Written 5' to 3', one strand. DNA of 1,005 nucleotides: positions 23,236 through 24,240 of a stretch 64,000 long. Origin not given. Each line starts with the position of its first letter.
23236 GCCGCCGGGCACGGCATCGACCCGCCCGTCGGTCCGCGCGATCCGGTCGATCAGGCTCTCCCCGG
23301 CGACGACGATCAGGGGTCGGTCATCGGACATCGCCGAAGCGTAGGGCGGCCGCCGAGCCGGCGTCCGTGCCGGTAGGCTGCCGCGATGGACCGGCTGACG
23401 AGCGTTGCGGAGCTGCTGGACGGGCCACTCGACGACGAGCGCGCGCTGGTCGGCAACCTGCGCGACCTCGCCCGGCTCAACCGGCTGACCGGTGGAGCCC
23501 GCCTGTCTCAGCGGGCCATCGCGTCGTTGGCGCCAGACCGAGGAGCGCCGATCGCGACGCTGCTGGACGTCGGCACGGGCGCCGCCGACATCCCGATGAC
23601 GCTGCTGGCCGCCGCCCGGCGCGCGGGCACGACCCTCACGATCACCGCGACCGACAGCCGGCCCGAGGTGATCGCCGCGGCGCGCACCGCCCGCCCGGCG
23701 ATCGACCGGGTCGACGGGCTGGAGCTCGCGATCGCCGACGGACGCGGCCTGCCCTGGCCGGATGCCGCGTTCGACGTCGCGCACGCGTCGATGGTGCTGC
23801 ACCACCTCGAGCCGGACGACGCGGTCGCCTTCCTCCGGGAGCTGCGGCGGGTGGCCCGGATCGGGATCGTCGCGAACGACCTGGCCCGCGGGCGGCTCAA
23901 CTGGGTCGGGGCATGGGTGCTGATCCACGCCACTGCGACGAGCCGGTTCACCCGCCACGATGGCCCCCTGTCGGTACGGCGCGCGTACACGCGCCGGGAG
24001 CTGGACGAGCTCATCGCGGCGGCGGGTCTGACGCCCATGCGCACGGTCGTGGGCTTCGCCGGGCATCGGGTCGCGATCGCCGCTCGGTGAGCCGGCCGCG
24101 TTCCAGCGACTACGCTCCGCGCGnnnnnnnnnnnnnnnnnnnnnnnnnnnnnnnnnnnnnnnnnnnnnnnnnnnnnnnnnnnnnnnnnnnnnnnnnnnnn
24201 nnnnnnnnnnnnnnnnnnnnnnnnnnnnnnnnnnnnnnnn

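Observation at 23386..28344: A tightly coupled five-gene operon (methyltransferase, geranylgeranyl-reductase-like FAD enzyme, NUDIX, SRPBCC, KAS-II) suggests a lipid or quinone tailoring pathway; a DUF2461 gene follows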

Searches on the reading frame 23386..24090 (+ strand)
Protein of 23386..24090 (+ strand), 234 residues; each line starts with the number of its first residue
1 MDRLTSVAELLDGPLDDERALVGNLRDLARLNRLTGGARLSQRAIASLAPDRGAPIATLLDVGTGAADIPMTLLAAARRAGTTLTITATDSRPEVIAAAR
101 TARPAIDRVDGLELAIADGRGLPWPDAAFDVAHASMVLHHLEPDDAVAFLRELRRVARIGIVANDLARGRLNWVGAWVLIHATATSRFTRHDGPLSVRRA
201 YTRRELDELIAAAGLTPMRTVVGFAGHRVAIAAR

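Call 4: search_protein_families(library=pfam, proteins=[window:23386-24090:+], max_evalue=0.01)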
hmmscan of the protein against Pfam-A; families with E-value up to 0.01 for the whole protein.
window:23386-24090:+ (234 aa): 7 families
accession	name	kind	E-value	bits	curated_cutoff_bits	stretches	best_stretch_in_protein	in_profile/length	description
PF08241.18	Methyltransf_11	-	2.6e-12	47.6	21.2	1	60-159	1-89/95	Methyltransferase domain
PF13649.12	Methyltransf_25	-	5.5e-12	46.7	27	1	60-158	2-94/97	Methyltransferase domain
PF08242.18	Methyltransf_12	-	2.6e-10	41.4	30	1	60-159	1-94/98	Methyltransferase domain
PF13489.12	Methyltransf_23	-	3.3e-06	27.4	27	1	43-158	11-109/164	Methyltransferase domain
PF13847.12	Methyltransf_31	-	4.4e-06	26.9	27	1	58-160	6-104/145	Methyltransferase domain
PF01209.24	Ubie_methyltran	-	1.2e-05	25.2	20.1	1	57-160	49-146/233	ubiE/COQ5 methyltransferase family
PF03141.22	Methyltransf_29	-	0.00086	18.4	23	1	45-160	105-212/506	Putative S-adenosyl-L-methionine-dependent methyltransferase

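Call 5: search_protein_families(library=ncbifam, proteins=[window:23386-24090:+], max_evalue=0.01)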
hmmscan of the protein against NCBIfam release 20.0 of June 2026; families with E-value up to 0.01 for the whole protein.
window:23386-24090:+ (234 aa): 10 families
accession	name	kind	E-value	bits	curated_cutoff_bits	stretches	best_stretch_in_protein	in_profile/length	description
NF004851.0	PRK06202.1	equivalog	4.8e-40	137.5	243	1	3-214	9-214/237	hypothetical protein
NF043040.1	corrin_prot_MT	hypoth_equivalog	2e-06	27.4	180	1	42-158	31-140/216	corrinoid protein-associated methyltransferase CpaM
NF047649.1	MTase_UXPK_star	exception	3e-06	26.5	460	1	55-159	77-175/283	methyltransferase/UXPK-star double selenoprotein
NF041255.1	mycofact_MftM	equivalog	7.3e-06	25.5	200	1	78-162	156-238/289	mycofactocin oligosaccharide methyltransferase MftM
NF001242.0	PRK00216.1-3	equivalog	2.9e-05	23.6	351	1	44-159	59-169/258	bifunctional demethylmenaquinone methyltransferase/2-methoxy-6-polyprenyl-1,4-benzoquinol methylase UbiE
NF001241.0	PRK00216.1-2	equivalog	3.3e-05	23.6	327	1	80-160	72-142/231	demethylmenaquinone methyltransferase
NF052510.1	methyltran_MpqE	exception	0.00029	20.3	335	1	57-160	48-146/234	methyl-plastoquinone biosynthesis methyltransferase MpqE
NF001240.0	PRK00216.1-1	equivalog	0.00048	19.3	378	1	57-159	65-162/251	bifunctional demethylmenaquinone methyltransferase/2-methoxy-6-polyprenyl-1,4-benzoquinol methylase UbiE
NF001244.0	PRK00216.1-5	equivalog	0.0016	17.8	216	1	45-158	41-146/236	bifunctional demethylmenaquinone methyltransferase/2-methoxy-6-polyprenyl-1,4-benzoquinol methylase UbiE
NF045649.1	2X_seleno_MduS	exception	0.0042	16.1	380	1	47-163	33-145/338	methyltransferase domain-containing selenoprotein MduS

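Call 14: search_solved_structures(query=window:23386-24090:+, max_evalue=0.001)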
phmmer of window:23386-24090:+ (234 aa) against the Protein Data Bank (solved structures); distinct sequences matched with E-value up to 0.001: 5.
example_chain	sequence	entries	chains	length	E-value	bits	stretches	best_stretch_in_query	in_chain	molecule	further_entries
3bus_A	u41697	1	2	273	1.7e-05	27.9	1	58-160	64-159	Methyltransferase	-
6uv6_A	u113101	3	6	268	2e-05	27.7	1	39-163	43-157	D-glucose O-methyltransferase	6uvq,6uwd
5gm1_A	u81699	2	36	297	0.00013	24.9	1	45-146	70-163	O-methylransferase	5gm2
4pne_A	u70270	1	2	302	0.00015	24.8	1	58-160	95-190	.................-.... protein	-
7v6h_A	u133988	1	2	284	0.00061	22.8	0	55-172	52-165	Cyclopropane fatty-acyl-phospholipid synthase-like methyltransferase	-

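Call 43: search_dna_similar(query=window:23386-24090:+, collection=plasmids, mode=protein, max_evalue=1e-8, max_rows=30)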
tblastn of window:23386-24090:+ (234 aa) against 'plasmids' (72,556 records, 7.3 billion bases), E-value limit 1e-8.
Records with a match: 21; places in all: 21; records where one place covers at least 80% of the query: 20.
Best place of each record, by identity: <60% 21.
By first word of the organism name: Sphingobium 11; Novosphingobium 4; Falsirhodobacter 1; Paracoccus 1; Microvirga 1; Paenibacillus 1; Paludisphaera 1; Methylobacterium 1.
By predicted mobility (MOB-suite, as given by PLSDB): non-mobilizable 19; conjugative 1; mobilizable 1.
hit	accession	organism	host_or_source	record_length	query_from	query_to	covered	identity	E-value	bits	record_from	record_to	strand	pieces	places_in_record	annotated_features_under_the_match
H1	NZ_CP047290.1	Falsirhodobacter algicola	Grateloupia sp.,single cell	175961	1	232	99%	31.8%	2e-9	64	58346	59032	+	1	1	methyltransferase domain-containing protein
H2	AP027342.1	Sphingobium sp. TomTYG74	-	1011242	9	225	93%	33.6%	2e-9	64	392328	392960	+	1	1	hypothetical protein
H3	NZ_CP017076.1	Novosphingobium resinovorum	single cell,soil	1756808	25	231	88%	34.4%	5e-10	66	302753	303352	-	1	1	none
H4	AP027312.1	Sphingobium sp. TomMM7A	-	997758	9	225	93%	32.7%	2e-10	67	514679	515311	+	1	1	hypothetical protein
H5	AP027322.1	Sphingobium sp. TomTYG43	-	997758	9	225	93%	32.7%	2e-10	67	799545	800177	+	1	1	hypothetical protein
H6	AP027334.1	Sphingobium sp. TomTYG71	-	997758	9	225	93%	32.7%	2e-10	67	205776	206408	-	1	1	hypothetical protein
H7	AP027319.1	Sphingobium sp. TomTYG42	-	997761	9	225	93%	32.7%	2e-10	67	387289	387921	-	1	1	hypothetical protein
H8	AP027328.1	Sphingobium sp. TomTYG64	-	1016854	9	225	93%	32.7%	3e-10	67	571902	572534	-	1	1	hypothetical protein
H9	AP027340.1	Sphingobium sp. TomTYG73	-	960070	9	225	93%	32.7%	9e-10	66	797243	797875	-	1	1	hypothetical protein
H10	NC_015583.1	Novosphingobium sp. PP1Y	-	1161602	5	222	93%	32.4%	9e-13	74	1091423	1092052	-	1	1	none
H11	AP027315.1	Sphingobium sp. TomMM15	-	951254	9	225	93%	32.3%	6e-10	66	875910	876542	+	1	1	hypothetical protein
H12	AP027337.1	Sphingobium sp. TomTYG72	-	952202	9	225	93%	32.3%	3e-9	64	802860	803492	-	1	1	hypothetical protein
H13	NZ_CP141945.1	Novosphingobium sp. RL4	Rheum palmatum L.,Single ...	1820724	9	215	88%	33.3%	9e-10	66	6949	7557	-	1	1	none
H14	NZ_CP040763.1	Paracoccus liaowanqingii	Tibetan antelope,cell culture,feces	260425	1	215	92%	32.0%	4e-10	66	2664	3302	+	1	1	methyltransferase domain-containing protein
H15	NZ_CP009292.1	Novosphingobium pentaromativorans US6-1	mud sediment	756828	9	219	90%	32.5%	3e-13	76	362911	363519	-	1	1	methyltransferase domain-containing protein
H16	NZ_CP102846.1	Microvirga terrae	soil,soil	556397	15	217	87%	33.7%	2e-11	70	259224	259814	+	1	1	methyltransferase domain-containing protein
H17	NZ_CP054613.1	Paenibacillus cellulosilyticus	cell culture,soil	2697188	9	201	82%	34.5%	2e-11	70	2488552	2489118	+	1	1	none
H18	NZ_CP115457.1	Sphingobium yanoikuyae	cell culture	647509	9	215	88%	32.1%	2e-12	73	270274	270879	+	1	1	methyltransferase domain-containing protein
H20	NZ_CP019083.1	Paludisphaera borealis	-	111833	9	196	80%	34.6%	5e-11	69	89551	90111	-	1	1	methyltransferase domain-containing protein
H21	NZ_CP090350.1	Methylobacterium oryzae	single cell,soil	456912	98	215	50%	38.8%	3e-9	64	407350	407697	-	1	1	methyltransferase domain-containing protein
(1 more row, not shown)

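Call 44: get_annotated_region(hit=H15, flank=5000)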
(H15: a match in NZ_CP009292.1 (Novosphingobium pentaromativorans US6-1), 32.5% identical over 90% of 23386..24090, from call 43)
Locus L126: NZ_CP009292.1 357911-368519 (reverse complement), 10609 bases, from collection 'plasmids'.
description: Novosphingobium pentaromativorans US6-1 plasmid pLA3, complete sequence
organism: Novosphingobium pentaromativorans US6-1 (NCBI taxid 1088721)
taxonomy: Bacteria; Pseudomonadota; Alphaproteobacteria; Sphingomonadales; Sphingomonadaceae; Novosphingobium; Novosphingobium pentaromativorans; Novosphingobium pentaromativorans US6-1
host: -; source: mud sediment; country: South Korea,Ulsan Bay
typing (MOB-suite, as given by PLSDB): non-mobilizable
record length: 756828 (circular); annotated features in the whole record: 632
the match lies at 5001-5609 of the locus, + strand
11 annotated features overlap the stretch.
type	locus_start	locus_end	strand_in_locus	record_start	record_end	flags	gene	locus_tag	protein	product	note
CDS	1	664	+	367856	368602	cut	-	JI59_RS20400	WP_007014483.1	hypothetical protein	-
CDS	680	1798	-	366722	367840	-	-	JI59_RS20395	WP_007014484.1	FAD-dependent monooxygenase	-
CDS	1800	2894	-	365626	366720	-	-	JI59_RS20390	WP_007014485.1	type III polyketide synthase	-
CDS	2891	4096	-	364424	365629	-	-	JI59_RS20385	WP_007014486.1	beta-ketoacyl-[acyl-carrier-protein] synthase family protein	GO:0006633 - fatty acid biosynthetic process [Evidence IEA]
CDS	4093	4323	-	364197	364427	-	-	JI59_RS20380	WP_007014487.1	phosphopantetheine-binding protein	-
CDS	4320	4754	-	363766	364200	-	-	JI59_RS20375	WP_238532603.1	DUF2147 domain-containing protein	-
CDS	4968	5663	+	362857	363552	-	-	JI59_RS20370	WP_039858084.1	methyltransferase domain-containing protein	-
CDS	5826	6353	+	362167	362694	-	-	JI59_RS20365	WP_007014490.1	RNA polymerase sigma factor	GO:0006352 - DNA-templated transcription initiation [Evidence IEA]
CDS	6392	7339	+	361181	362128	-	-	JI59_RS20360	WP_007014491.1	FecR domain-containing protein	-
CDS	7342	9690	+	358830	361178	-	-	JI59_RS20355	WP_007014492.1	TonB-dependent receptor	-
CDS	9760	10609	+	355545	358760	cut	-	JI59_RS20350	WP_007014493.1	autotransporter outer membrane beta-barrel domain-containing protein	-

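Call 45: get_annotated_region(hit=H20, flank=5000)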
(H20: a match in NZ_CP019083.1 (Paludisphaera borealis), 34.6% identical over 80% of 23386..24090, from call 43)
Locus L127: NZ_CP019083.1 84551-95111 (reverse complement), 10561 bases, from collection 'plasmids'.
description: Paludisphaera borealis strain PX4 plasmid PALBO1, complete sequence
organism: Paludisphaera borealis (NCBI taxid 1387353)
taxonomy: Bacteria; Planctomycetota; Planctomycetia; Isosphaerales; Isosphaeraceae; Paludisphaera; Paludisphaera borealis
host: -; source: -; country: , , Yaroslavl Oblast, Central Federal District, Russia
typing (MOB-suite, as given by PLSDB): non-mobilizable; replicon rep_cluster_171
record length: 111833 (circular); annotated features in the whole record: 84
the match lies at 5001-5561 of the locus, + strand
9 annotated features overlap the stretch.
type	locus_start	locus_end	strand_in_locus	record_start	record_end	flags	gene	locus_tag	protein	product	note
CDS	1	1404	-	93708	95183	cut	-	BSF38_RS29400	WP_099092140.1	sigma-54 dependent transcriptional regulator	GO:0006355 - regulation of DNA-templated transcription [Evidence IEA]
CDS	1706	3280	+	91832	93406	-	-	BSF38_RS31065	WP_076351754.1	PAS domain-containing sensor histidine kinase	-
CDS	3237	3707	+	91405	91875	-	-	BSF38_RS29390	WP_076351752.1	response regulator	-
CDS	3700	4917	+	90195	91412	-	-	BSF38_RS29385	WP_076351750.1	hybrid sensor histidine kinase/response regulator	-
CDS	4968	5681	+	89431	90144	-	-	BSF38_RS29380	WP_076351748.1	methyltransferase domain-containing protein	-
CDS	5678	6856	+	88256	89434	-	-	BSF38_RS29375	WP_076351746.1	NAD(P)/FAD-dependent oxidoreductase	-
CDS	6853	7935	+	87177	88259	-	-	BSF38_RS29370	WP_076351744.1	type III polyketide synthase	-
CDS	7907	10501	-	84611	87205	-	-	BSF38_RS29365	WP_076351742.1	serine/threonine-protein kinase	GO:0006468 - protein phosphorylation [Evidence IEA]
CDS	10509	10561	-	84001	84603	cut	-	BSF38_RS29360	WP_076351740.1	sigma-70 family RNA polymerase sigma factor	GO:0006352 - DNA-templated transcription initiation [Evidence IEA]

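Call 46: get_annotated_region(hit=H17, flank=5000)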
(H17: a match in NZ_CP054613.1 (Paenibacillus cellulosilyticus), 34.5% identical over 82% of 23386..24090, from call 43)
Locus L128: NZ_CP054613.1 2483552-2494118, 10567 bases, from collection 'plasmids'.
description: Paenibacillus cellulosilyticus strain KACC 14175 plasmid unnamed4, complete sequence
organism: Paenibacillus cellulosilyticus (NCBI taxid 375489)
taxonomy: Bacteria; Bacillota; Bacilli; Bacillales; Paenibacillaceae; Paenibacillus; Paenibacillus cellulosilyticus
host: -; source: cell culture,soil; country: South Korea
typing (MOB-suite, as given by PLSDB): non-mobilizable
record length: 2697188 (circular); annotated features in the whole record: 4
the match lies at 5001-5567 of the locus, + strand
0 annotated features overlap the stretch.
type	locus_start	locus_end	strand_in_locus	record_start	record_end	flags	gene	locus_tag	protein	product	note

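Call 50: search_protein_families(library=ncbifam, proteins=[L127:4968-5681:+, L126:4968-5663:+, L127:5678-6856:+, L126:680-1798:-], max_evalue=1e-10)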
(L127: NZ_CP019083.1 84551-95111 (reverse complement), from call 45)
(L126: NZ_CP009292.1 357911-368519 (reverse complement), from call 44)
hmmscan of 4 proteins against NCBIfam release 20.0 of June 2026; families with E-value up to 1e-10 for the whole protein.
L127:4968-5681:+ (237 aa): 1 family
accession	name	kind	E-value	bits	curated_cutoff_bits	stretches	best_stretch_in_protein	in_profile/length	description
NF004851.0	PRK06202.1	equivalog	4.9e-69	232.4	243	1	6-236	9-231/237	hypothetical protein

L126:4968-5663:+ (231 aa): 1 family
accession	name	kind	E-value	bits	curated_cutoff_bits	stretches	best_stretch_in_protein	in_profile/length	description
NF004851.0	PRK06202.1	equivalog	3.5e-44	151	243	1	7-226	10-226/237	hypothetical protein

L127:5678-6856:+ (392 aa): 9 families
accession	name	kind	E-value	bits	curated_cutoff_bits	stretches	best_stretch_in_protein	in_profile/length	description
TIGR02032.1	GG-red-SF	subfamily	2.2e-33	116.2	158.8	1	16-311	1-292/297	geranylgeranyl reductase family protein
NF045655.1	MkRedMenJ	equivalog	1.8e-19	70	700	1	15-165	4-158/406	menaquinone reductase MenJ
NF049967.1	QhpG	equivalog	3.8e-19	68.9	240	1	18-312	1-282/423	flavin-dependent monooxygenase QhpG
NF041080.1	DGGGPL_reductase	equivalog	4.6e-15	55.4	580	0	16-168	2-157/447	digeranylgeranylglycerophospholipid reductase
TIGR02023.1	BchP-ChlP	subfamily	2e-13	50.1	343.3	0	17-164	2-146/388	geranylgeranyl diphosphate reductase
NF041160.1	DGGPL_Thplmales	equivalog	9.4e-13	47.8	780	0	15-61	3-50/396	digeranylgeranylglycerophospholipid reductase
NF004829.0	PRK06183.1-3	subfamily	1.6e-11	43.7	390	0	12-72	5-65/520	bifunctional 3-(3-hydroxy-phenyl)propionate/3-hydroxycinnamic acid hydroxylase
NF033113.0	halo_ClmS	equivalog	2e-11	43.1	900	0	17-72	4-58/570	chloramphenicol-biosynthetic FADH2-dependent halogenase CmlS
NF008519.0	PRK11445.1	equivalog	8.8e-11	41.6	303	0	15-72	3-63/355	FAD-binding protein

L126:680-1798:- (372 aa): 2 families
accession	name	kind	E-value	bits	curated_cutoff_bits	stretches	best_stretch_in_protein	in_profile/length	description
TIGR02032.1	GG-red-SF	subfamily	7.7e-22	78.3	158.8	1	3-296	2-294/297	geranylgeranyl reductase family protein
NF049967.1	QhpG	equivalog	2.1e-14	53.3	240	1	5-309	2-300/423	flavin-dependent monooxygenase QhpG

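Call 51: get_annotated_region(hit=H16, flank=6000)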
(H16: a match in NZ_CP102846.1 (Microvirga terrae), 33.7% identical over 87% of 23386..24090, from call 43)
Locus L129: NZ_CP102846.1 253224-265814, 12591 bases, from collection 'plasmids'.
description: Microvirga terrae strain R24 plasmid pR24_1, complete sequence
organism: Microvirga terrae (NCBI taxid 2740529)
taxonomy: Bacteria; Pseudomonadota; Alphaproteobacteria; Hyphomicrobiales; Methylobacteriaceae; Microvirga; Microvirga terrae
host: -; source: soil,soil; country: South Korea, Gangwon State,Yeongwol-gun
typing (MOB-suite, as given by PLSDB): non-mobilizable
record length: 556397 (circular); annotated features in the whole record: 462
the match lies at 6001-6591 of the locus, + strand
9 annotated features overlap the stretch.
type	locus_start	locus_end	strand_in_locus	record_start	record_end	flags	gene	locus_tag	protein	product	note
CDS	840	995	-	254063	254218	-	-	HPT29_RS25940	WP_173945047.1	DUF1127 domain-containing protein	-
CDS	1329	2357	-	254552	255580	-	-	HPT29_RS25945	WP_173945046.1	2-dehydropantoate 2-reductase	GO:0015940 - pantothenate biosynthetic process [Evidence IEA]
CDS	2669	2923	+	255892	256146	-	-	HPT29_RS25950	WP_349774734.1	hypothetical protein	-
CDS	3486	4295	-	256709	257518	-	trpC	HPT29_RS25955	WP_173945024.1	indole-3-glycerol phosphate synthase TrpC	GO:0006568 - tryptophan metabolic process [Evidence IEA]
CDS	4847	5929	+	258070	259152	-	-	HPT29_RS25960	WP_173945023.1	type III polyketide synthase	-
CDS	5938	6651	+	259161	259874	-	-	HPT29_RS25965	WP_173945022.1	methyltransferase domain-containing protein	-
CDS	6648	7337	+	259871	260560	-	-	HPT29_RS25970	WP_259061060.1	NAD-binding protein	-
CDS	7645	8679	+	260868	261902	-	moaA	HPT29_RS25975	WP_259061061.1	GTP 3',8-cyclase MoaA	GO:0006777 - Mo-molybdopterin cofactor biosynthetic process [Evidence IEA]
CDS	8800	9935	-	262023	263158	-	-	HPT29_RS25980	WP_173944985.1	IS3 family transposase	-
